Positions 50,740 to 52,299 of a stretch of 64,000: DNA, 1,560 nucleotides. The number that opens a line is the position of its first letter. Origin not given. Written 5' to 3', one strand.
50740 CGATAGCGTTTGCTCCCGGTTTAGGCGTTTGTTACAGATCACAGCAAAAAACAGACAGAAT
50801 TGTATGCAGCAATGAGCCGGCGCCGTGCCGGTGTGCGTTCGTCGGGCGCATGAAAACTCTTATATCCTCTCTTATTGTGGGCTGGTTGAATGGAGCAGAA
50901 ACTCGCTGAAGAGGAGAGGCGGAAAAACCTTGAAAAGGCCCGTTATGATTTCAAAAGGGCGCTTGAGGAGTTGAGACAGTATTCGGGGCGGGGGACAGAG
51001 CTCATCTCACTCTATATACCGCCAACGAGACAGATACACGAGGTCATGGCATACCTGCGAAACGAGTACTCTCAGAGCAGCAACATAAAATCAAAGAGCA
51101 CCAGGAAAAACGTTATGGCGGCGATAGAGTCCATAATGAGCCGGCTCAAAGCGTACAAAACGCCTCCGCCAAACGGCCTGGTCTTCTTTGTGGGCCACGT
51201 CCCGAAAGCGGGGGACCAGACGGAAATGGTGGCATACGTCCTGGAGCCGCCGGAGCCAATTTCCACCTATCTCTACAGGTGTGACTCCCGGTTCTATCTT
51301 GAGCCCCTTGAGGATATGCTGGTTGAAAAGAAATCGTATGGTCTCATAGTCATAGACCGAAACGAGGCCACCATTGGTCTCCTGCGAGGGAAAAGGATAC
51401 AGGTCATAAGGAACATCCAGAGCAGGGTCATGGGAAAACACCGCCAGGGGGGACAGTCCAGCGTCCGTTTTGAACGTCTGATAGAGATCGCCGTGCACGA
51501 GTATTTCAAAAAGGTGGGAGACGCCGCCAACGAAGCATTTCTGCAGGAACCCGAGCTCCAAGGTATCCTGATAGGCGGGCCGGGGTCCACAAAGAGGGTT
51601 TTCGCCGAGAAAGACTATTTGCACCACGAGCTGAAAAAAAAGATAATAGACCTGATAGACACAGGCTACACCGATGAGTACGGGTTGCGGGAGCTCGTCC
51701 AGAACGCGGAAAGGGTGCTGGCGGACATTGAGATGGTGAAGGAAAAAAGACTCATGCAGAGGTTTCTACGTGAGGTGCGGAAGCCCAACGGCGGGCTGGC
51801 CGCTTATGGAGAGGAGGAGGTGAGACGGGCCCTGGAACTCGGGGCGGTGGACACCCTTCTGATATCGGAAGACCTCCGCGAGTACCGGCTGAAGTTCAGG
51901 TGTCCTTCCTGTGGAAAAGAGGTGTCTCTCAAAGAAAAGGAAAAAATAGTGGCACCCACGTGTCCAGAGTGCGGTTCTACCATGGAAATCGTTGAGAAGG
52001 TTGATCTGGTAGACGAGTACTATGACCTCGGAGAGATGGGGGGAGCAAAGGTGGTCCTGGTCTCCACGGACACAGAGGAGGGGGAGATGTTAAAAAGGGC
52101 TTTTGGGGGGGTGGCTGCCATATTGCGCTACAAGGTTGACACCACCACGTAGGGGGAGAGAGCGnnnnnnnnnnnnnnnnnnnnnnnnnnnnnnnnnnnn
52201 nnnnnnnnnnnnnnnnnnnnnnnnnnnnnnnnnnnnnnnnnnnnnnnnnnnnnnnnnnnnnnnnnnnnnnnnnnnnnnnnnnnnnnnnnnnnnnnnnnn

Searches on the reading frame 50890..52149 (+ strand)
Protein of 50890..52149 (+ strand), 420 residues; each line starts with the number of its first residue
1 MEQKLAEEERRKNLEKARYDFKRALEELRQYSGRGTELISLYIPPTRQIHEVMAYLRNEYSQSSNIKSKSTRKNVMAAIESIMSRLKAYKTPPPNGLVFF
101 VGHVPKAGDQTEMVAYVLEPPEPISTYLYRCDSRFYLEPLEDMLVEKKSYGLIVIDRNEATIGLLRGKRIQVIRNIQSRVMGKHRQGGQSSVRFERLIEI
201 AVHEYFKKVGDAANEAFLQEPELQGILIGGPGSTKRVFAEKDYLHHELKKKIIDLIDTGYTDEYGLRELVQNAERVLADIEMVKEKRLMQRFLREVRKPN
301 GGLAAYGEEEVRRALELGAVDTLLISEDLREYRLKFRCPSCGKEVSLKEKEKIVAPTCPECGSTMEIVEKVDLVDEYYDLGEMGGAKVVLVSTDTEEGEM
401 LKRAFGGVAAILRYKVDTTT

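Call 21: find_related_loci(query=window:50890-52149:+, collection=genome_contigs, flank=10000)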
Query window:50890-52149:+ (420 aa) in genome_contigs; peptide patterns used: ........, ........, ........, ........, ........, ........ (x = any residue, [..] = any of these).
125 stretches matched a pattern; 27 encode a relative of the query (tblastn E <= 1e-3); 27 distinct loci.
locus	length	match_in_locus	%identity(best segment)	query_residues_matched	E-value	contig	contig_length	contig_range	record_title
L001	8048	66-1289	78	12-418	0e+0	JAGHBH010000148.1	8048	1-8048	MAG: Thermoplasmata archaeon isolate AUK251 PB_MBMC_205_c_000000000181, whole genome shotgun sequence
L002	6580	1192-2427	72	5-416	0e+0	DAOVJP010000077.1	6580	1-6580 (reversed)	MAG TPA_asm: Thermoplasmata archaeon isolate CSMAG_1396 CSMAG_1396_k141_2755315_length_6580_cov_8.0000, whole genome sho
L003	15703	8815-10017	65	15-415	6e-177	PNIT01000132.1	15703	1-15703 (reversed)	MAG: Aciduliprofundum sp. isolate ARK-15 NODE_426_length_15703_cov_87.2762, whole genome shotgun sequence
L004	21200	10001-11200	65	16-415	8e-177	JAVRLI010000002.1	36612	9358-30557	MAG: Thermoplasmatota archaeon isolate TVZ.SD19.224 Thermoplasmatota_4_MX3.84_253_36765_8.491102, whole genome shotgun s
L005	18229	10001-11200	64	16-415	2e-176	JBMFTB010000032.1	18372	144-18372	MAG: Thermoplasmata archaeon isolate KM4347-02 NODE_32_length_18372_cov_239.115441, whole genome shotgun sequence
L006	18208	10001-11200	65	16-415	4e-176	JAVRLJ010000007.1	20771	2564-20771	MAG: Thermoplasmatota archaeon isolate TVZ.SD19.225 Thermoplasmatota_2_MX8.32_152_20772_38.906031, whole genome shotgun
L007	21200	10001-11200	65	16-415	3e-176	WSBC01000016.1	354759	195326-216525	MAG: Methanobacteriota archaeon isolate MV2.Eury.2014 NODE_1, whole genome shotgun sequence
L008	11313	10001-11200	65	16-415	8e-176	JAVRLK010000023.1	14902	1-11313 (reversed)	MAG: Thermoplasmatota archaeon isolate TVZ.SD19.226 Thermoplasmatota_6_MX7.59_647_14903_87.600907, whole genome shotgun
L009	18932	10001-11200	63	16-415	5e-176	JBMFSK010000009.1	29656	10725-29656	MAG: Thermoplasmata archaeon isolate KM4345-23 NODE_426_length_29656_cov_14.399311, whole genome shotgun sequence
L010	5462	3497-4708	65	16-419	7e-179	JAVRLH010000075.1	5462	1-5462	MAG: Thermoplasmatota archaeon isolate TVZ.SD19.223 Thermoplasmatota_3_MX18.10_496_5463_16.343156, whole genome shotgun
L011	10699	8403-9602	64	16-415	1e-174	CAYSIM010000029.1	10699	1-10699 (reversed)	MAG TPA_asm: uncultured Thermoplasmatales archaeon isolate SRP041649_co1_47 genome assembly, contig: NODE_1170_length_10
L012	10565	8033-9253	63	10-419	1e-172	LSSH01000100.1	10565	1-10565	MAG: Candidatus Proteinoplasmatales archaeon SG8-5 WOR_8-12_7242, whole genome shotgun sequence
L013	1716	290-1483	61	17-415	1e-178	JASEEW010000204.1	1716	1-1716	MAG: Thermoplasmatales archaeon isolate Yes46-08 NODE_8658_length_1716_cov_0.317873, whole genome shotgun sequence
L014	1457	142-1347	62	16-417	6e-176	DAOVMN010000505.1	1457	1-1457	MAG TPA_asm: Thermoplasmata archaeon isolate CSMAG_1472 CSMAG_1472_k141_972493_length_1457_cov_10.0000, whole genome sho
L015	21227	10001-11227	58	15-417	2e-159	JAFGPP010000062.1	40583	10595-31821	MAG: Thermoplasmatota archaeon isolate Zod_Metabat.7 k87_3629509, whole genome shotgun sequence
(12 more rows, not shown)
